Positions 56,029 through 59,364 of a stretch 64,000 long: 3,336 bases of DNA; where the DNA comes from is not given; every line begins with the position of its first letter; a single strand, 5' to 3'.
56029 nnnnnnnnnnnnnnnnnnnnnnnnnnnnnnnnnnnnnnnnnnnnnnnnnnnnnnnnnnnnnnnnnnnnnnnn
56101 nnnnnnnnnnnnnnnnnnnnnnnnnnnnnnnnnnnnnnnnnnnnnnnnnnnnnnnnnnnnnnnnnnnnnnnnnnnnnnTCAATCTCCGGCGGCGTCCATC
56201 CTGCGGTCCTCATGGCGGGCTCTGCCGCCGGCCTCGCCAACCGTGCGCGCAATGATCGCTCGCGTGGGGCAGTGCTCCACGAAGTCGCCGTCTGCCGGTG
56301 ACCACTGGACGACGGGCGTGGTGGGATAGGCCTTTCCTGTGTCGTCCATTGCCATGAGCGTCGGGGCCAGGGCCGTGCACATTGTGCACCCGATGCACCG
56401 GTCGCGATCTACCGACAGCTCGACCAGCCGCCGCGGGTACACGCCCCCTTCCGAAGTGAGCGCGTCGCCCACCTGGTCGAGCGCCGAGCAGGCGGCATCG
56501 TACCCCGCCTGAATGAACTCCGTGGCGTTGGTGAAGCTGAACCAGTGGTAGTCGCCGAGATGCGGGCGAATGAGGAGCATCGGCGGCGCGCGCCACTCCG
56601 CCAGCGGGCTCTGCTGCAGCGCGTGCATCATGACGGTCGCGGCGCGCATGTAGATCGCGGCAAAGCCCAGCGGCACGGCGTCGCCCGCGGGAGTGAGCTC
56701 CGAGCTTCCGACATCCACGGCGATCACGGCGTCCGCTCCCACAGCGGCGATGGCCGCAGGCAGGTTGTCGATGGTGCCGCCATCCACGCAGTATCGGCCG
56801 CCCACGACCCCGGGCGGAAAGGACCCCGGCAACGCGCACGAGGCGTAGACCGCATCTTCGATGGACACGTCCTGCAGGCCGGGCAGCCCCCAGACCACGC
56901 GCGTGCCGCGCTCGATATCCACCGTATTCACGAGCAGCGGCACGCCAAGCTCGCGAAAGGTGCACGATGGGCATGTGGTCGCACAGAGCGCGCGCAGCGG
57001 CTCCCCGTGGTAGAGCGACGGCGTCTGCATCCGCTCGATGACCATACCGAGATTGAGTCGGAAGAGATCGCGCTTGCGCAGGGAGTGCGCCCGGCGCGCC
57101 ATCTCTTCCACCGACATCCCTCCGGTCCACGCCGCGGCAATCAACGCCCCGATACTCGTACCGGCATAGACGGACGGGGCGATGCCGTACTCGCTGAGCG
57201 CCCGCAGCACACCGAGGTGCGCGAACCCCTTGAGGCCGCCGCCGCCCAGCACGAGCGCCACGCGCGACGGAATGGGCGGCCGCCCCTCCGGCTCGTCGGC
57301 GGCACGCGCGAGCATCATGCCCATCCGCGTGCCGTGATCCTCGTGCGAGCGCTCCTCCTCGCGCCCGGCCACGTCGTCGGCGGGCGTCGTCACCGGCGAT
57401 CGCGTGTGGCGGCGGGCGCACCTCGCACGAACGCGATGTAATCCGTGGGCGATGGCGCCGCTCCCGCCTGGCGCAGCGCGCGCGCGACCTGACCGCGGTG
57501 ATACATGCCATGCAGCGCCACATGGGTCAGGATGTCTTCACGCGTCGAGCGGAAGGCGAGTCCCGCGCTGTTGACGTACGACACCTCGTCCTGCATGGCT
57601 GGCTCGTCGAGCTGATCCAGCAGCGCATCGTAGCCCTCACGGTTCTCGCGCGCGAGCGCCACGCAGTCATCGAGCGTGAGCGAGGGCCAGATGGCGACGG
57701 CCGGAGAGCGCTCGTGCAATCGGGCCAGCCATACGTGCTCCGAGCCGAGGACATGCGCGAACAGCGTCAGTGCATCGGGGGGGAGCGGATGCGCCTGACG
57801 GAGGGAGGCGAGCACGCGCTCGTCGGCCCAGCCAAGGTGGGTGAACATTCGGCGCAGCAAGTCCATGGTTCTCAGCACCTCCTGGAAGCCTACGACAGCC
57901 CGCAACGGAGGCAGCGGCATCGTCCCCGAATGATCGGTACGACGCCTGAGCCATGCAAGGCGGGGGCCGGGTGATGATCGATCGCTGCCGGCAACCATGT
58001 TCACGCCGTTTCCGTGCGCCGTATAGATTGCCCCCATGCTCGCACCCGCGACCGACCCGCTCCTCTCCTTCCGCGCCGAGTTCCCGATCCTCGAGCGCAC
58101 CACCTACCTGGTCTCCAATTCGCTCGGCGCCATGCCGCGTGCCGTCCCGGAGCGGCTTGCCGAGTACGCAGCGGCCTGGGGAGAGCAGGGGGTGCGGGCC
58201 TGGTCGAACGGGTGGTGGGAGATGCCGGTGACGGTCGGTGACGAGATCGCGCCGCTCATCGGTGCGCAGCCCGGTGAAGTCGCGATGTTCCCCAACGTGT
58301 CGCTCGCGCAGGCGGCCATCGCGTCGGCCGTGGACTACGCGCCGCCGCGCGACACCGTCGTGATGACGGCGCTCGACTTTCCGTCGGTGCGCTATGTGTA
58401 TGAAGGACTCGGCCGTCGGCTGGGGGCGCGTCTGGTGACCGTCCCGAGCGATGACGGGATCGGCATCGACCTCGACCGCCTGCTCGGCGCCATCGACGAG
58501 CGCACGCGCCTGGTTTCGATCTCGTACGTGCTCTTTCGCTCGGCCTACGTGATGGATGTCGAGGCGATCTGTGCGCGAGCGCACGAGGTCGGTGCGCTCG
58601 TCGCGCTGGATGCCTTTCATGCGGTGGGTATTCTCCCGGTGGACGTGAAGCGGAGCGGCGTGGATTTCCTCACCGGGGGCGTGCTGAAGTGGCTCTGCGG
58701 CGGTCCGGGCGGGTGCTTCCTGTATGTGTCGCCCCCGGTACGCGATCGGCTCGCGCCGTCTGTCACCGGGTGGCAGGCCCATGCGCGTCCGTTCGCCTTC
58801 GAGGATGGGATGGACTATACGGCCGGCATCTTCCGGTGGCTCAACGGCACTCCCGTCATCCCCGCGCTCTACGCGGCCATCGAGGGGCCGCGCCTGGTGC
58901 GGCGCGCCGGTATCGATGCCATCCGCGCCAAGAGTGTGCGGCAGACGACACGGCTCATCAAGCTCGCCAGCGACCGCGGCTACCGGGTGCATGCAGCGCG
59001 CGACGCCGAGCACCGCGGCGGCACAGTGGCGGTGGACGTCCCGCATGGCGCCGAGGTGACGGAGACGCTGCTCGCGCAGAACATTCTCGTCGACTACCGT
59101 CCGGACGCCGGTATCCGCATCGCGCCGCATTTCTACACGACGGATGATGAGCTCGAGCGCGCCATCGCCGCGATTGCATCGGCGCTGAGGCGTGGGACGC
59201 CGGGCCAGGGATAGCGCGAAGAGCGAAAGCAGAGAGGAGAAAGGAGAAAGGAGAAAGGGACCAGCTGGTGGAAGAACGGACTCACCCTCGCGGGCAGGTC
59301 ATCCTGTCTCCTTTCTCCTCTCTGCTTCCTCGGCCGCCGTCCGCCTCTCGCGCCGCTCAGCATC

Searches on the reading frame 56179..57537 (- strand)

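Call 77: search_protein_families(library=pfam, proteins=[window:56179-57537:-], max_evalue=0.0001)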
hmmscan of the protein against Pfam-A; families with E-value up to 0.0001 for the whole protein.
window:56179-57537:- (452 aa): 3 families
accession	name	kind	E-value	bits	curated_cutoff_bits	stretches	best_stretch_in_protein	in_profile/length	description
PF01734.28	Patatin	-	1.4e-30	107.3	27.7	1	95-264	1-190/191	Patatin-like phospholipase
PF13459.11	Fer4_15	-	1.1e-06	29.7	22.4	1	375-406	2-33/66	4Fe-4S single cluster domain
PF13370.11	Fer4_13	-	2.8e-05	25.2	24.5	1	376-428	1-56/58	4Fe-4S single cluster domain of Ferredoxin I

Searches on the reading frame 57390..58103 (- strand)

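Call 77: search_protein_families(library=pfam, proteins=[window:57390-58103:-], max_evalue=0.0001)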
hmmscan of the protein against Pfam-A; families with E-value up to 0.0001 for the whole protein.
window:57390-58103:- (237 aa): 2 families
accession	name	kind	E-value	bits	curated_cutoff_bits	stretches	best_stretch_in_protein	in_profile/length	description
PF05163.17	DinB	-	2.3e-15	57.4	23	1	113-229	44-161/165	DinB family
PF12867.12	DinB_2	-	1.2e-05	26.2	24.8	1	113-206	34-128/128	DinB superfamily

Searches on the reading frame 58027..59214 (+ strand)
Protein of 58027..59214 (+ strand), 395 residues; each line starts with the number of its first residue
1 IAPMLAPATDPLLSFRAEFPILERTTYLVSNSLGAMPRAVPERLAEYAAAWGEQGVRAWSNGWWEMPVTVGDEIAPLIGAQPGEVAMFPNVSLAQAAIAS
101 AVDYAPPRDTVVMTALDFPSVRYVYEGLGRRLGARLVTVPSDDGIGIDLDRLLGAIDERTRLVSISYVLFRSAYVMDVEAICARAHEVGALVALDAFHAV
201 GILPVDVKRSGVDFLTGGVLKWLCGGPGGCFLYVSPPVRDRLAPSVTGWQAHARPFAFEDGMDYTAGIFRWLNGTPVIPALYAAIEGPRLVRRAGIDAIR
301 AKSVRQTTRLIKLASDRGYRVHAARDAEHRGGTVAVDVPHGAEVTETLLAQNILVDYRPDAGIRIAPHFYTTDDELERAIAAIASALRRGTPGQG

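Call 77: search_protein_families(library=pfam, proteins=[window:58027-59214:+], max_evalue=0.0001)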
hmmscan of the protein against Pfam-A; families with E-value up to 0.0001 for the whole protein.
window:58027-59214:+ (395 aa): 2 families
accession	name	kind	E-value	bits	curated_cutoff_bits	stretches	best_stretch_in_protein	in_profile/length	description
PF00266.25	Aminotran_5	-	1.7e-28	100.1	21.5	1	27-355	2-335/371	Aminotransferase class-V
PF22580.2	KYNU_C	-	2.2e-12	47.2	27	1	299-382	1-89/90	Kynureninase C-terminal domain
